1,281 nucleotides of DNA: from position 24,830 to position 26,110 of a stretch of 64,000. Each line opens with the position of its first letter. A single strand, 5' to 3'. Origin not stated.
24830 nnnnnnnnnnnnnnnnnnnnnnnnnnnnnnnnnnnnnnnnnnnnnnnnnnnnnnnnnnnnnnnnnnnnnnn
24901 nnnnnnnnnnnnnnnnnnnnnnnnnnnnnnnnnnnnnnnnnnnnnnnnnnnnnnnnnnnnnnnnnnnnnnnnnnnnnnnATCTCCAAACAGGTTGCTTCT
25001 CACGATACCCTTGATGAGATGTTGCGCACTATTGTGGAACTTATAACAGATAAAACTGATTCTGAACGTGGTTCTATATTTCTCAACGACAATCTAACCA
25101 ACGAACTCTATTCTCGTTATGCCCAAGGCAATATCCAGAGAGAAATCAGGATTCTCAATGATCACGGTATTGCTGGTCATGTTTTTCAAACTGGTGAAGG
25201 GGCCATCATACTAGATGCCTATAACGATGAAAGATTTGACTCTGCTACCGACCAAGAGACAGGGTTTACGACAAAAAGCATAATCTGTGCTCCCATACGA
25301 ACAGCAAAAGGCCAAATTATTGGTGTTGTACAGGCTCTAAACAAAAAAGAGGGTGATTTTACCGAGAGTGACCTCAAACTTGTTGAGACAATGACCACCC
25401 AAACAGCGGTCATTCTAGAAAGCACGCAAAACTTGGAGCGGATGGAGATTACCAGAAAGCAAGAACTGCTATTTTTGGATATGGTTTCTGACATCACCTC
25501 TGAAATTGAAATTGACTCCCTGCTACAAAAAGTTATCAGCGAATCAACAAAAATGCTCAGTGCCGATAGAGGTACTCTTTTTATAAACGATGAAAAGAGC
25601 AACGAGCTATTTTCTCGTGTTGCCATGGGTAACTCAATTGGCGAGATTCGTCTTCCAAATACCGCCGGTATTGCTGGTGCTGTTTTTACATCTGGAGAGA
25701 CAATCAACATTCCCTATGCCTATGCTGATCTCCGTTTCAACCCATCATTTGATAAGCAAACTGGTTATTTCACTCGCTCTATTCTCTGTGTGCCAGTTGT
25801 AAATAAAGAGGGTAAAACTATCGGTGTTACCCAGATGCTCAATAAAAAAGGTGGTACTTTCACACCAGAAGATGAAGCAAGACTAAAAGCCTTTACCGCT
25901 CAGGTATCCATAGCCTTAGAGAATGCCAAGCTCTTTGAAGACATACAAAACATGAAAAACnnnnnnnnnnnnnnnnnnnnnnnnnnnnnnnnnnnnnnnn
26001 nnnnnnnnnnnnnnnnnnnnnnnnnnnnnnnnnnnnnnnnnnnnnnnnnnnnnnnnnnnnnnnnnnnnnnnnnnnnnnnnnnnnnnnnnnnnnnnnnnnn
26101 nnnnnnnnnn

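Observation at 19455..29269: Divergent two-operon cyclic-nucleotide circuit: a cyclase with sensor domains faces a candidate cNMP-gated phosphodiesterase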

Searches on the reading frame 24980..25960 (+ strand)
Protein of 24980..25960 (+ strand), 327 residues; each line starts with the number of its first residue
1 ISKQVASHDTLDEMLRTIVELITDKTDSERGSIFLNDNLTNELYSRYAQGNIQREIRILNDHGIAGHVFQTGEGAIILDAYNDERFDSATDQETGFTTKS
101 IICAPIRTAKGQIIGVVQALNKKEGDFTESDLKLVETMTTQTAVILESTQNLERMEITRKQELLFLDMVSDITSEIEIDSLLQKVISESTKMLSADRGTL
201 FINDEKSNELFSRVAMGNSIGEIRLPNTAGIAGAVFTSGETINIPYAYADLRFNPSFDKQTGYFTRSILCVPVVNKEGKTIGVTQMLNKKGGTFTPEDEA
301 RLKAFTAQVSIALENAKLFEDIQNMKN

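Call 73: search_solved_structures(query=window:24980-25960:+, max_evalue=1e-20, show_alignments=3)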
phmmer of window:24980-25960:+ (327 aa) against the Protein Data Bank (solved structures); distinct sequences matched with E-value up to 1e-20: 12.
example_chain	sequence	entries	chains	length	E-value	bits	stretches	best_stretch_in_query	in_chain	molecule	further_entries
3lfv_A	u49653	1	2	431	6.5e-58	199.7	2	56-323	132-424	cGMP-specific 3',5'-cyclic phosphodiesterase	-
3mf0_A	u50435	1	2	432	6.6e-58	199.7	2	56-323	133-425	cGMP-specific 3',5'-cyclic phosphodiesterase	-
9lss_A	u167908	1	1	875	5.3e-56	193.4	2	57-323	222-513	cGMP-specific 3',5'-cyclic phosphodiesterase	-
3bjc_A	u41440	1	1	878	7.4e-56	192.9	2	57-323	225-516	cGMP-specific 3',5'-cyclic phosphodiesterase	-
1ykd_A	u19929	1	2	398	2.4e-47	165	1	126-297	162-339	adenylate cyclase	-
3ibj_A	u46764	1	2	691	1.4e-28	103.4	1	94-322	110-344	cGMP-dependent 3',5'-cyclic phosphodiesterase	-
1mc0_A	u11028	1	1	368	1.7e-28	103.1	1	94-322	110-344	3',5'-cyclic nucleotide phosphodiesterase 2A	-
9lrn_A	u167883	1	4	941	2.5e-28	102.6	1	94-322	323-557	cGMP-dependent 3',5'-cyclic phosphodiesterase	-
2zmf_A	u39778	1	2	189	5.8e-26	94.8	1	174-323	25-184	cAMP and cAMP-inhibited cGMP 3',5'-cyclic phosphodiesterase 10A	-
4mcw_A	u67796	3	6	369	8.2e-26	94.3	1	160-323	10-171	Metal dependent phosphohydrolase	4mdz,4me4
3jab_B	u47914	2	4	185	1.1e-21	80.8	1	176-323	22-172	GafB domain of phosphodiesterase 2A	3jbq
2k31_A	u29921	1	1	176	2.9e-21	79.4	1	178-321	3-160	Phosphodiesterase 5A, cGMP-specific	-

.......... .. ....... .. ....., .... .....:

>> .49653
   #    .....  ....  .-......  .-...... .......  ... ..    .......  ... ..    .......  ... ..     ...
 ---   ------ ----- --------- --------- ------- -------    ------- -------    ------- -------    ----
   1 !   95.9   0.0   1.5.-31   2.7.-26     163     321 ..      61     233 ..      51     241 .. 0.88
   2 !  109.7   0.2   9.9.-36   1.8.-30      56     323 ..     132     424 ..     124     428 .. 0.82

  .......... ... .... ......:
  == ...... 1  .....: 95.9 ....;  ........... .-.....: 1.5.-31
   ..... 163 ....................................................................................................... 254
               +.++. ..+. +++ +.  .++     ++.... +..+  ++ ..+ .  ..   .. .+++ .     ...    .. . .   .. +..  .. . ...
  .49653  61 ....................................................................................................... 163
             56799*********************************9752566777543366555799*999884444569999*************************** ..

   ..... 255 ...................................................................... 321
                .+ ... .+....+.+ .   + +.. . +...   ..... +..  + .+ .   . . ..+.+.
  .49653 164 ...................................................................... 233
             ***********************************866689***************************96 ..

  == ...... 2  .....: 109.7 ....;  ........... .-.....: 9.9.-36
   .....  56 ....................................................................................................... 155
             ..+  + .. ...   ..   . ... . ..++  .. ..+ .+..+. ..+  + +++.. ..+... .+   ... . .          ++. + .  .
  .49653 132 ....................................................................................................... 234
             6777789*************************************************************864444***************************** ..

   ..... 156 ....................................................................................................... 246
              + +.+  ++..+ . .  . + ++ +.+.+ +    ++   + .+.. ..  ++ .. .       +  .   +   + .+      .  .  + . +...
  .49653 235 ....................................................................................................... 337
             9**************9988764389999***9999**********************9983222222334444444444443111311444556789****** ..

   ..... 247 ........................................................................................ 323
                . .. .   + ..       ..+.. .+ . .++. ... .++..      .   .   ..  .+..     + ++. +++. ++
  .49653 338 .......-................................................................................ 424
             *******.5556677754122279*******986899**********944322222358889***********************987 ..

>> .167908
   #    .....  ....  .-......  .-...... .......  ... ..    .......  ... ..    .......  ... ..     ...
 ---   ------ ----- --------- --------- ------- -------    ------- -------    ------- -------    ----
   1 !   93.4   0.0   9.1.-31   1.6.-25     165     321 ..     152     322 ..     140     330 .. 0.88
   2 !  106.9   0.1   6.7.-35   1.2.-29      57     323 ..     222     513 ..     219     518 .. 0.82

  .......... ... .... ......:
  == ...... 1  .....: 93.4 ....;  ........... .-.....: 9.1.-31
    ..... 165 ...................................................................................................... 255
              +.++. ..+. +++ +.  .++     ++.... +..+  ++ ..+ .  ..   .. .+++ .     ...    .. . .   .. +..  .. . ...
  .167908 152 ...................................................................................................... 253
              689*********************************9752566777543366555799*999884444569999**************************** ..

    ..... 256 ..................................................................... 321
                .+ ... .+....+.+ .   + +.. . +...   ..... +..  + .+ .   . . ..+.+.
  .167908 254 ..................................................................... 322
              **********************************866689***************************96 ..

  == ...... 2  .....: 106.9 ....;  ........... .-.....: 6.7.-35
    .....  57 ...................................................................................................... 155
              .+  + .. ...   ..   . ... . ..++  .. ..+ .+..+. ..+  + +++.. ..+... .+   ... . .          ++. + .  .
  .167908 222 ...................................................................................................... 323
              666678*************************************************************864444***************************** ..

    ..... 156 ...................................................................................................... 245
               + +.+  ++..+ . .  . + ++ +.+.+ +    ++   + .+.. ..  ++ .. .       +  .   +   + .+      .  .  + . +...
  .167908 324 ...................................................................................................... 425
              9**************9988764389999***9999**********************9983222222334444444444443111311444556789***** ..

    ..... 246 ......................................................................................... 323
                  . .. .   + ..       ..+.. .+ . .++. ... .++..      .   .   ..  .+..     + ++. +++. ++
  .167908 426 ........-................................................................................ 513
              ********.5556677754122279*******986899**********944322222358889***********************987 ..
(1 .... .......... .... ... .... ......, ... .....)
